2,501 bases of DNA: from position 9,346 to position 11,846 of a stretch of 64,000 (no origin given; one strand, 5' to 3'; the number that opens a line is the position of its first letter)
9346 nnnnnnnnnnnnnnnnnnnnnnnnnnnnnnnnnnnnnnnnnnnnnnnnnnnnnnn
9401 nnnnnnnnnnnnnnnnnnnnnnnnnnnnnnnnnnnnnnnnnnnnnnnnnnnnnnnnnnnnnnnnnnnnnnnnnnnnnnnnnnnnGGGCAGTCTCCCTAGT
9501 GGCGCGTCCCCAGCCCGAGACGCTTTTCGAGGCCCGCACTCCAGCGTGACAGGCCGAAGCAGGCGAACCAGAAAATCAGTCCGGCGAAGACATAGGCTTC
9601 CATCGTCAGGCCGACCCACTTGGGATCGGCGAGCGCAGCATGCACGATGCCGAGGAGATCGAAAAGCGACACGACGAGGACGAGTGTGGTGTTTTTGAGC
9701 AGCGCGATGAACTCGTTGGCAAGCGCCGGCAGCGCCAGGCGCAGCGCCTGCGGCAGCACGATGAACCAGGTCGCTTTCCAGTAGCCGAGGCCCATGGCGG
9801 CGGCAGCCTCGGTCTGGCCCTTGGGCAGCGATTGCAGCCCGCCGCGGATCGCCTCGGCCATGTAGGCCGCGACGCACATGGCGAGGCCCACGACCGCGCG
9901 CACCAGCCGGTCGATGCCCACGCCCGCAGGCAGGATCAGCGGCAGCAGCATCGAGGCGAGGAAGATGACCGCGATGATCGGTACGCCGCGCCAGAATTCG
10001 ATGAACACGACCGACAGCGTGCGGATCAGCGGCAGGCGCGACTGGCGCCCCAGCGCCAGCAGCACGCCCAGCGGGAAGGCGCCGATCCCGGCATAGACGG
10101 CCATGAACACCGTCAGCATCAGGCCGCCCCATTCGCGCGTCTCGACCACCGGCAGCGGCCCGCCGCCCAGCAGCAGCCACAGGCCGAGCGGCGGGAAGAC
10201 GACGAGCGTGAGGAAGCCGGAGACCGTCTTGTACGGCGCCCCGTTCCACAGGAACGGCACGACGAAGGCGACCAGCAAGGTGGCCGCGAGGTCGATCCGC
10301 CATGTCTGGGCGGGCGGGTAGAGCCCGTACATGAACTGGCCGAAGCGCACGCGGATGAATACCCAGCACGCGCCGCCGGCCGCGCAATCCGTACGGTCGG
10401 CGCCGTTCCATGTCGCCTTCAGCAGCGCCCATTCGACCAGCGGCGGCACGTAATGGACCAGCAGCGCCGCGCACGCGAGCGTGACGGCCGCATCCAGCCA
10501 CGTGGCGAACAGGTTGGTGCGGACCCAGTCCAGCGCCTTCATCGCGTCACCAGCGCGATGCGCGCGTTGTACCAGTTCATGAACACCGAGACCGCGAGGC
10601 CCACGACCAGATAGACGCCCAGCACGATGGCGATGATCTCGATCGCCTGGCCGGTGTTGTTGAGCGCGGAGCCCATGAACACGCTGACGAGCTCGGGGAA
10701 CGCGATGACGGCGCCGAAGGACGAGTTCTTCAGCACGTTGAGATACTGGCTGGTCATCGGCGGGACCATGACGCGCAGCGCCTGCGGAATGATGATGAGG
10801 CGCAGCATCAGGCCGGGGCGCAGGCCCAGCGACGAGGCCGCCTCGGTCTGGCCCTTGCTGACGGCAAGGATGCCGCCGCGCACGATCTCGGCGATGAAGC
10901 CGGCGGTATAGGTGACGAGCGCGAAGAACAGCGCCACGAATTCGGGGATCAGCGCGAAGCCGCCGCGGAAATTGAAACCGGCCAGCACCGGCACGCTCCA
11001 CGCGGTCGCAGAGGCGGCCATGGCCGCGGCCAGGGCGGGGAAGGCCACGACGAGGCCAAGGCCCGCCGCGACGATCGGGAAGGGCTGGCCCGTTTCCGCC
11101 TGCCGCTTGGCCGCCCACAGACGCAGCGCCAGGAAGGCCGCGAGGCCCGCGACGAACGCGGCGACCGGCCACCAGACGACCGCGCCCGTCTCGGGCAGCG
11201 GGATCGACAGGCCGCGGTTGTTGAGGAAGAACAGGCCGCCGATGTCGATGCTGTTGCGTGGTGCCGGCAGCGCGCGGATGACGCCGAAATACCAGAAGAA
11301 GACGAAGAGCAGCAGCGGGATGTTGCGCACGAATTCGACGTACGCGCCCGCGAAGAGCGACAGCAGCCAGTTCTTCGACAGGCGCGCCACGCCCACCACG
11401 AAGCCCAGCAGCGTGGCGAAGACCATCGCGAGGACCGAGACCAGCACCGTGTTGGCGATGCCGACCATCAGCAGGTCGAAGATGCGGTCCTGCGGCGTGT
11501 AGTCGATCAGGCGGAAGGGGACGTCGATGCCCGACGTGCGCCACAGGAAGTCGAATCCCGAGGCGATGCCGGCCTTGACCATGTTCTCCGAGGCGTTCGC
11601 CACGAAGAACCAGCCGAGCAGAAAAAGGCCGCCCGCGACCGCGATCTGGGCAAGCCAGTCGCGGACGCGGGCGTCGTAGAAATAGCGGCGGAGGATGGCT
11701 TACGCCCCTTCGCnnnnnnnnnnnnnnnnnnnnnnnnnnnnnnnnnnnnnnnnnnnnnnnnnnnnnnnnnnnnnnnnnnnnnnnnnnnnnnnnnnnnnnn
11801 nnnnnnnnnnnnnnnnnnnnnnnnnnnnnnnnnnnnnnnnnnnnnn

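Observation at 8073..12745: aapJQM-like amino-acid ABC genes with no ATPase, operonically fused to SDR and RraA-like genes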

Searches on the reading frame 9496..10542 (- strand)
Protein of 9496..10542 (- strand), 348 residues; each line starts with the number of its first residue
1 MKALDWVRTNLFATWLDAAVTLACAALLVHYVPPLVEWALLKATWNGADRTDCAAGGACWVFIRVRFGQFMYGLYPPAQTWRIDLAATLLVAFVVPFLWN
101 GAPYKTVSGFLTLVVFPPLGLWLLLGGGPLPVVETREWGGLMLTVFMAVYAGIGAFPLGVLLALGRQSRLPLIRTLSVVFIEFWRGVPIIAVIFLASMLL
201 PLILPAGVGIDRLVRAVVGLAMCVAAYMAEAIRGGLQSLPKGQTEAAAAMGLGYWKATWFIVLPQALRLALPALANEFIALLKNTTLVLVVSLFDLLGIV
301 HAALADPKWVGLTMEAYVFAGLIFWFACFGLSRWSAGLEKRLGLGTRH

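Call 11: search_protein_families(library=ncbifam, proteins=[window:9496-10542:-])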
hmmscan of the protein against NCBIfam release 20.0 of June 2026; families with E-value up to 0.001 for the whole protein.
window:9496-10542:- (348 aa): 13 families
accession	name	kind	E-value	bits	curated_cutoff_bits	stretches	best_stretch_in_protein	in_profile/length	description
NF011680.0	PRK15100.1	equivalog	1.9e-31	109.6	300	1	141-343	19-215/222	cystine ABC transporter permease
TIGR03004.1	ectoine_ehuC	equivalog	1.3e-28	100.3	196.95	1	138-297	8-164/214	ectoine/hydroxyectoine ABC transporter permease subunit EhuC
NF007028.0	PRK09494.1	equivalog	2.1e-27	96.4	303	1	140-296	18-173/219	glutamine ABC transporter permease GlnP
TIGR03003.1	ectoine_ehuD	equivalog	2.6e-25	89.6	205.2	1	140-301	16-174/212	ectoine/hydroxyectoine ABC transporter permease subunit EhuD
NF011687.0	PRK15107.1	equivalog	2.3e-24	86.5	318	1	139-332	18-213/224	glutamate/aspartate ABC transporter permease GltK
NF008337.0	PRK11123.1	equivalog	1.4e-20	73.8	277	1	212-298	103-189/238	arginine ABC transporter permease ArtQ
NF011651.0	PRK15069.1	subfamily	2.9e-19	69.4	306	1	137-331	19-217/237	histidine ABC transporter permease HisM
TIGR01726.1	HEQRo_perm_3TM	subfamily_domain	2.1e-16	60.2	42.2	1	139-234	7-99/99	ABC transporter permease subunit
NF011714.0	PRK15135.1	subfamily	5.7e-14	52.5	319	1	140-300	12-180/228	histidine ABC transporter permease HisQ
NF008336.0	PRK11122.1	equivalog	1.2e-13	51.3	248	1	140-305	11-182/222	arginine ABC transporter permease ArtM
NF008049.0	PRK10782.1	subfamily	3.9e-07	30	212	1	137-282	13-158/217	methionine ABC transporter permease MetI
TIGR00974.1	3a0107s02c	equivalog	6.4e-06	25.5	193.45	1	143-268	58-184/272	phosphate ABC transporter permease PstA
TIGR01097.1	PhnE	equivalog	0.00074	19.1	216.7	0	138-269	58-183/252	phosphonate ABC transporter, permease protein PhnE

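Call 20: find_homologous_proteins(query=window:9496-10542:-, max_evalue=1e-20)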
Query window:9496-10542:- (348 aa): 7079 proteins with E <= 1e-20 among 8000 candidates; the best 120 are listed.
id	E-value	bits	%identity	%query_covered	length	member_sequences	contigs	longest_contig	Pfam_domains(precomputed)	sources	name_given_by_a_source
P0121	4.6e-202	689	91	100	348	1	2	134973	PF00528.28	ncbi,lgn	-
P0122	5.7e-202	689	90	100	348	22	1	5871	PF00528.28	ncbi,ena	-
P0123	3.3e-189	647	84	100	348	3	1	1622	PF00528.28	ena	-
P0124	4.0e-182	624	82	100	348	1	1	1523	PF00528.28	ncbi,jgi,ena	jgi:general L-amino acid transport system permease protein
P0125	7.3e-174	596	78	100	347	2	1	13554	PF00528.28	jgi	jgi:general L-amino acid transport system permease protein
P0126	1.0e-153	530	72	100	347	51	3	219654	PF00528.28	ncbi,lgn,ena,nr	ncbi:MAG: amino acid ABC transporter permease [Azospirillum sp.]|nr:amino acid ABC transporter perme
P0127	1.4e-151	523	71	100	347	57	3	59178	PF00528.28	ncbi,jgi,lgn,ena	jgi:general L-amino acid transport system permease protein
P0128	1.9e-143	496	68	98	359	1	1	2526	PF00528.28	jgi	jgi:general L-amino acid transport system permease protein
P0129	3.1e-143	496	65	100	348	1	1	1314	PF00528.28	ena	-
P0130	1.7e-142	493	67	98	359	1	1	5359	PF00528.28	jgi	jgi:general L-amino acid transport system permease protein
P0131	2.3e-142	493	69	95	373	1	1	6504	PF00528.28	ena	-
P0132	5.5e-142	492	65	98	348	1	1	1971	PF00528.28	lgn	-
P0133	6.8e-142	491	66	99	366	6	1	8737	PF00528.28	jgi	jgi:general L-amino acid transport system permease protein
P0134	1.6e-141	490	67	98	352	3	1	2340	PF00528.28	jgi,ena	jgi:general L-amino acid transport system permease protein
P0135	2.2e-141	490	63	98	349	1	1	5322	PF00528.28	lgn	-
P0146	9.9e-141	487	65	97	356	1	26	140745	PF00528.28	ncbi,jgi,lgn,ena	-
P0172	1.5e-139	484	69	93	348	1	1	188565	PF00528.28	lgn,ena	-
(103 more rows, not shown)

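Call 21: find_encoding_contigs(protein=P0126, flank=7000, max_places=2)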
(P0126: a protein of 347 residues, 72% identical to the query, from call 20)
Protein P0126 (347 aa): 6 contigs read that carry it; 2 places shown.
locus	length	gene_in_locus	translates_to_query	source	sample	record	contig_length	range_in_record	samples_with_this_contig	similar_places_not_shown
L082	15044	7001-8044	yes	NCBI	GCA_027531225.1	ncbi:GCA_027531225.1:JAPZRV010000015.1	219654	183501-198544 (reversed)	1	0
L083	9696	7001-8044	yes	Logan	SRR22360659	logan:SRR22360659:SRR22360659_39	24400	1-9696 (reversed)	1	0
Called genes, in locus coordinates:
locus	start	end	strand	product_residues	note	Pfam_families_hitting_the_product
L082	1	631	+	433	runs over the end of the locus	PF07992:Pyr_redox_2, PF21706:FCSD_central, PF09242:FCSD-flav_bind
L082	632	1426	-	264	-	PF00528:BPD_transp_1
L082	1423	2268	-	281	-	PF00528:BPD_transp_1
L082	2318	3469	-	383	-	PF01547:SBP_bac_1, PF13531:SBP_bac_11 (faint), PF13416:SBP_bac_8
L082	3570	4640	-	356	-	PF00005:ABC_tran, PF13304:AAA_21 (faint), PF08402:TOBE_2 (faint)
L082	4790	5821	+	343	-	PF00497:SBP_bac_3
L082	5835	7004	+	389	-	PF00528:BPD_transp_1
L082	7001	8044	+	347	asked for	PF00528:BPD_transp_1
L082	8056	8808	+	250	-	PF23441:SDR (weak), PF00106:adh_short, PF08659:KR, PF13561:adh_short_C2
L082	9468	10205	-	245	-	PF00106:adh_short, PF13561:adh_short_C2, PF23441:SDR (weak)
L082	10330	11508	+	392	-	PF00561:Abhydrolase_1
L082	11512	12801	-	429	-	PF06808:DctM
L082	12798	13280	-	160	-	PF04290:DctQ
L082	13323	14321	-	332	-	PF03480:DctP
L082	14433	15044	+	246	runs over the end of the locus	PF00106:adh_short, PF08659:KR, PF23441:SDR, PF13561:adh_short_C2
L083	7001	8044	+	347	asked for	PF00528:BPD_transp_1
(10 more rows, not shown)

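Call 22: find_encoding_contigs(protein=P0172, flank=7000, max_places=2)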
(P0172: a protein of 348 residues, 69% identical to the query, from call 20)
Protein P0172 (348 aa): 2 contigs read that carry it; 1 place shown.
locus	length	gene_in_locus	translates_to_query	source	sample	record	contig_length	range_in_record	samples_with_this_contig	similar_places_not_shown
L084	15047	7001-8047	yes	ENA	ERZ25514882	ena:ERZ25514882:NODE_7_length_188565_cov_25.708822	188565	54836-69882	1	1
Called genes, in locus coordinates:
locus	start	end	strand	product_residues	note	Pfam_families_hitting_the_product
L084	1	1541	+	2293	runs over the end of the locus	PF04773:FecR, PF00353:HemolysinCabind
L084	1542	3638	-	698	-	PF21088:MS_channel_1st (weak), PF00924:MS_channel_2nd, PF21082:MS_channel_3rd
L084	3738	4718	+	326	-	PF08240:ADH_N, PF00107:ADH_zinc_N, PF13602:ADH_zinc_N_2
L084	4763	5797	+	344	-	PF00497:SBP_bac_3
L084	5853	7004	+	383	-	PF00528:BPD_transp_1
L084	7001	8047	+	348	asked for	PF00528:BPD_transp_1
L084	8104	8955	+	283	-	PF00456:Transketolase_N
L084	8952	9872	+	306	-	PF02779:Transket_pyr, PF02780:Transketolase_C, PF17147:PFOR_II (weak)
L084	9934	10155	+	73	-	-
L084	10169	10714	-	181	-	PF05198:IF3_N, PF00707:IF3_C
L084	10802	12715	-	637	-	PF02824:TGS (weak), PF07973:tRNA_SAD, PF00587:tRNA-synt_2b, PF03129:HGTP_anticodon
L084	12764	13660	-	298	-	PF01075:Glyco_transf_9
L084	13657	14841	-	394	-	PF13439:Glyco_transf_4, PF13579:Glyco_trans_4_4, PF00534:Glycos_transf_1, PF13692:Glyco_trans_1_4, PF13524:Glyco_trans_1_2 (weak)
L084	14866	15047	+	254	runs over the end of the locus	PF00561:Abhydrolase_1, PF12146:Hydrolase_4, PF12697:Abhydrolase_6, PF00326:Peptidase_S9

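Call 23: find_encoding_contigs(protein=P0146, flank=7000, max_places=2)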
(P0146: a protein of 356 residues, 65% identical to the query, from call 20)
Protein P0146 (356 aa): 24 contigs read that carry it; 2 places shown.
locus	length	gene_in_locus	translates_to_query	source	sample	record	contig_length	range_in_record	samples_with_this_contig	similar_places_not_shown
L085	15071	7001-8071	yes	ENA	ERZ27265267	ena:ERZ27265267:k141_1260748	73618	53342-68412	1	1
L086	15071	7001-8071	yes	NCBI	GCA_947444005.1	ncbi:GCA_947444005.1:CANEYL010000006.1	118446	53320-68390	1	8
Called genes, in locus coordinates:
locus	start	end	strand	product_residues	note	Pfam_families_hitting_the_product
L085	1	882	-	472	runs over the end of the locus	-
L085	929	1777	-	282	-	PF02668:TauD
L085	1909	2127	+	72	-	-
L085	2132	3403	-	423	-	PF07969:Amidohydro_3 (weak), PF01979:Amidohydro_1, PF07969:Amidohydro_3 (weak)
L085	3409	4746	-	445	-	PF01979:Amidohydro_1, PF07969:Amidohydro_3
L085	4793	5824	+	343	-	PF00497:SBP_bac_3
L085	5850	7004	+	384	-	PF00528:BPD_transp_1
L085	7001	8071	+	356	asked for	PF00528:BPD_transp_1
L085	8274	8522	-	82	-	-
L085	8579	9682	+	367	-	PF00144:Beta-lactamase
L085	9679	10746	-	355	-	PF00089:Trypsin, PF13365:Trypsin_2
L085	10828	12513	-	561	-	PF01979:Amidohydro_1 (faint), PF07969:Amidohydro_3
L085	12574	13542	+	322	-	PF03401:TctC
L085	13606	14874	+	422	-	PF00211:Guanylate_cyc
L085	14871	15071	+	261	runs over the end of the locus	PF01738:DLH, PF12146:Hydrolase_4 (faint), PF00326:Peptidase_S9 (faint)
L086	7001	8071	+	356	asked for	PF00528:BPD_transp_1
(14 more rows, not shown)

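Call 28: find_related_loci(query=A2, collection=metagenome_contigs, flank=7000)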
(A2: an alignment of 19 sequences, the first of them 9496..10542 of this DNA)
Query A2 (348 aa) in metagenome_contigs; peptide patterns used: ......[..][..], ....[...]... (x = any residue, [..] = any of these).
600 stretches matched a pattern (row limit reached: there are more); 547 encode a relative of the query (tblastn E <= 1e-3); the best 80 are kept; 80 distinct loci.
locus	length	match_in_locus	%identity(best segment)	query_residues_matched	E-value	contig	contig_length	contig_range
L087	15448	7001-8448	73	1-348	4e-147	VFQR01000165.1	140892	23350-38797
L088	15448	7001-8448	72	1-348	4e-146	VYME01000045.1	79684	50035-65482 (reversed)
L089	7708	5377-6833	66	7-342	7e-143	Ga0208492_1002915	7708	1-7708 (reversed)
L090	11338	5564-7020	65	7-342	8e-143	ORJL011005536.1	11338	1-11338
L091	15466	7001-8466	64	7-345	1e-142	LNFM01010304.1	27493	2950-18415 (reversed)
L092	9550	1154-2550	65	1-347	9e-143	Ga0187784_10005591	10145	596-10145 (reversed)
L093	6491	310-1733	62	7-348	1e-142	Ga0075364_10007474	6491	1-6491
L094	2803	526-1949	61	1-348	2e-149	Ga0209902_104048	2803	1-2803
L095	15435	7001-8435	64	7-342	2e-141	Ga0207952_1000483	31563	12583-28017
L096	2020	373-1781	65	1-342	1e-151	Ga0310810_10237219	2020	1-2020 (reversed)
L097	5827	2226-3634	66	4-342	2e-141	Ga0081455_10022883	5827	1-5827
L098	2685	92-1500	65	6-344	2e-148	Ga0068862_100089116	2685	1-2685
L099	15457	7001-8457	64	7-342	2e-140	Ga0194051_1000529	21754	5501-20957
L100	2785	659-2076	66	4-342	4e-146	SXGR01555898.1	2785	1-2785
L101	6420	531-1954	65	4-342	2e-139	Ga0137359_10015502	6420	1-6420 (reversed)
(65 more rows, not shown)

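Call 64: search_dna_similar(query=window:9496-10542:-, collection=plasmids, mode=protein, max_rows=30, max_evalue=1e-60)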
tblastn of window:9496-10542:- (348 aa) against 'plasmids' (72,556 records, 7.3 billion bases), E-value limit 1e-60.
Records with a match: 38; places in all: 38; records where one place covers at least 80% of the query: 37.
Best place of each record, by identity: <60% 38.
By first word of the organism name: Sinorhizobium 22; Escherichia 3; Microvirga 2; Variovorax 2; Rhizobium 2; Aeromonas 1; Photobacterium 1; Azospirillum 1; Salinivibrio 1; Shinella 1; and 2 more.
By predicted mobility (MOB-suite, as given by PLSDB): non-mobilizable 20; conjugative 13; mobilizable 5.
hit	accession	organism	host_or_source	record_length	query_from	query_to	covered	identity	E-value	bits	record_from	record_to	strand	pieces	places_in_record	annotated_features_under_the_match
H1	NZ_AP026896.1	Aeromonas caviae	Microbe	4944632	4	348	99%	49.9%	2e-88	296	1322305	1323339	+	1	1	none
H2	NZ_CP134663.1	Escherichia coli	Larus michahellis,bacteria,cloaca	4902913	2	345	99%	49.3%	3e-94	313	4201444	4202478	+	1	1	none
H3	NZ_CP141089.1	Escherichia coli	Homo sapiens,Infected Human Urine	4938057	2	345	99%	49.3%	1e-93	312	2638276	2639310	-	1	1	none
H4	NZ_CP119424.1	Photobacterium sp. DA100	-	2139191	6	348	99%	49.1%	2e-88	297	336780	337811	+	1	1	none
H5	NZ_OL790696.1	Escherichia coli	-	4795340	2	345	99%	49.0%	1e-93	311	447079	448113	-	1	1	none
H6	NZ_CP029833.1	Azospirillum ramasamyi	single cell,Cow dung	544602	4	348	99%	45.6%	1e-70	245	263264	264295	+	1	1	amino acid ABC transporter permease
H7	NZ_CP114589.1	Salinivibrio kushneri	-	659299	6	345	98%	45.7%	2e-85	288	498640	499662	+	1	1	amino acid ABC transporter permease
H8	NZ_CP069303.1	Shinella sp. PSBB067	monoisolate,Minnesota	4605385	2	348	100%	44.6%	1e-79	272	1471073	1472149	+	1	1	none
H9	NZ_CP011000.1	Sinorhizobium meliloti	-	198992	3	347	99%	44.3%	4e-72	250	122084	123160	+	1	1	ABC transporter permease subunit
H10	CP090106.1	Sinorhizobium meliloti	Medicago,Cell culture,Plant nodule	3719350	4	347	99%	44.4%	2e-72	251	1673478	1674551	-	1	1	amino acid ABC transporter permease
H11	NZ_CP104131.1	Sinorhizobium sp. K101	Phaseolus vulgaris,cell ...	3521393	4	347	99%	44.4%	4e-72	250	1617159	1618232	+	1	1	none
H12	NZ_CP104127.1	Sinorhizobium sp. M103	Phaseolus vulgaris,cell ...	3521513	4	347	99%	44.4%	4e-72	250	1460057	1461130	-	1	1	none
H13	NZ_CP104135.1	Sinorhizobium sp. C101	Phaseolus vulgaris,cell ...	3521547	4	347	99%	44.4%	4e-72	250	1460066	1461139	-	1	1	none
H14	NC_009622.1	Sinorhizobium medicae WSM419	-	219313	3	347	99%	44.0%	4e-72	250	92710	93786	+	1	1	amino acid ABC transporter permease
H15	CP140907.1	Sinorhizobium medicae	Medicago lupulina,whole organism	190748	3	347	99%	44.0%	5e-72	249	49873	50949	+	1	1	amino acid ABC transporter permease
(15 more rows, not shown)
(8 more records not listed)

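Call 76: search_protein_families(library=pfam, proteins=[window:9496-10542:-], max_evalue=0.00001)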
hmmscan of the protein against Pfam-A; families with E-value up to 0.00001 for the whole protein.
window:9496-10542:- (348 aa): 1 family
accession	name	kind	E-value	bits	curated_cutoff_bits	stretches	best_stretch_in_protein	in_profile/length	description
PF00528.27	BPD_transp_1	-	1.6e-17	64.2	26.4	1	156-342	2-182/184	Binding-protein-dependent transport system inner membrane component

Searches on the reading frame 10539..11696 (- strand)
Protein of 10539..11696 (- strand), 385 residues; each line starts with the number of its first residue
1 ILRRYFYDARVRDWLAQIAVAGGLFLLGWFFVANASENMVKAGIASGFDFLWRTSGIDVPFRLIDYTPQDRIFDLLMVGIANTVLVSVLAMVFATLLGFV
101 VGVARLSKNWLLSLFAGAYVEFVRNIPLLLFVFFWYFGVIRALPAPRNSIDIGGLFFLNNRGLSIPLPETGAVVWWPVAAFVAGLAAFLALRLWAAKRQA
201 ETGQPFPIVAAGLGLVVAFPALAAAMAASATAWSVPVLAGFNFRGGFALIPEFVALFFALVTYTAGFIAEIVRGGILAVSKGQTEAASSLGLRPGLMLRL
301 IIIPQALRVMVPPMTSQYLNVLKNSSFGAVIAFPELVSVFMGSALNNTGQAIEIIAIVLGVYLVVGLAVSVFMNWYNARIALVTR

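Call 11: search_protein_families(library=ncbifam, proteins=[window:10539-11603:-])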
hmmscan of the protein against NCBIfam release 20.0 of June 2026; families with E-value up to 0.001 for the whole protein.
window:10539-11603:- (354 aa): 10 families
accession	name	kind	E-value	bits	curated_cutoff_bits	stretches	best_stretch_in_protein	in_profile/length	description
NF007028.0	PRK09494.1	equivalog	6.5e-26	91.5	303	2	222-350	90-217/219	glutamine ABC transporter permease GlnP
NF011680.0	PRK15100.1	equivalog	8.6e-26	91.2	300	2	224-341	90-203/222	cystine ABC transporter permease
NF011687.0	PRK15107.1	equivalog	2.2e-24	86.6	318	2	225-348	100-222/224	glutamate/aspartate ABC transporter permease GltK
TIGR03004.1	ectoine_ehuC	equivalog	3.1e-24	86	196.95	2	220-349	79-206/214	ectoine/hydroxyectoine ABC transporter permease subunit EhuC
TIGR03003.1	ectoine_ehuD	equivalog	3.1e-23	82.8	205.2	2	220-348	84-211/212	ectoine/hydroxyectoine ABC transporter permease subunit EhuD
NF008337.0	PRK11123.1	equivalog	4e-16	59.2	277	1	222-350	104-231/238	arginine ABC transporter permease ArtQ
TIGR01726.1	HEQRo_perm_3TM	subfamily_domain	1.9e-14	54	42.2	1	43-108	3-68/99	ABC transporter permease subunit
NF011714.0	PRK15135.1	subfamily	2.4e-13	50.4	319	2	232-345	104-214/228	histidine ABC transporter permease HisQ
NF011651.0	PRK15069.1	subfamily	1.1e-10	41.3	306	1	226-337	106-216/237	histidine ABC transporter permease HisM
NF008336.0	PRK11122.1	equivalog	9e-09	35.3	248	1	226-348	95-214/222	arginine ABC transporter permease ArtM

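Call 76: search_protein_families(library=pfam, proteins=[window:10539-11696:-], max_evalue=0.00001)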
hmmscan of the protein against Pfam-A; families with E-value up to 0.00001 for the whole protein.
window:10539-11696:- (385 aa): 1 family
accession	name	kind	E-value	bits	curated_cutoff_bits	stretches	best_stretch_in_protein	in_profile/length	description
PF00528.27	BPD_transp_1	-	1.6e-06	28.4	26.4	0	95-380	2-182/184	Binding-protein-dependent transport system inner membrane component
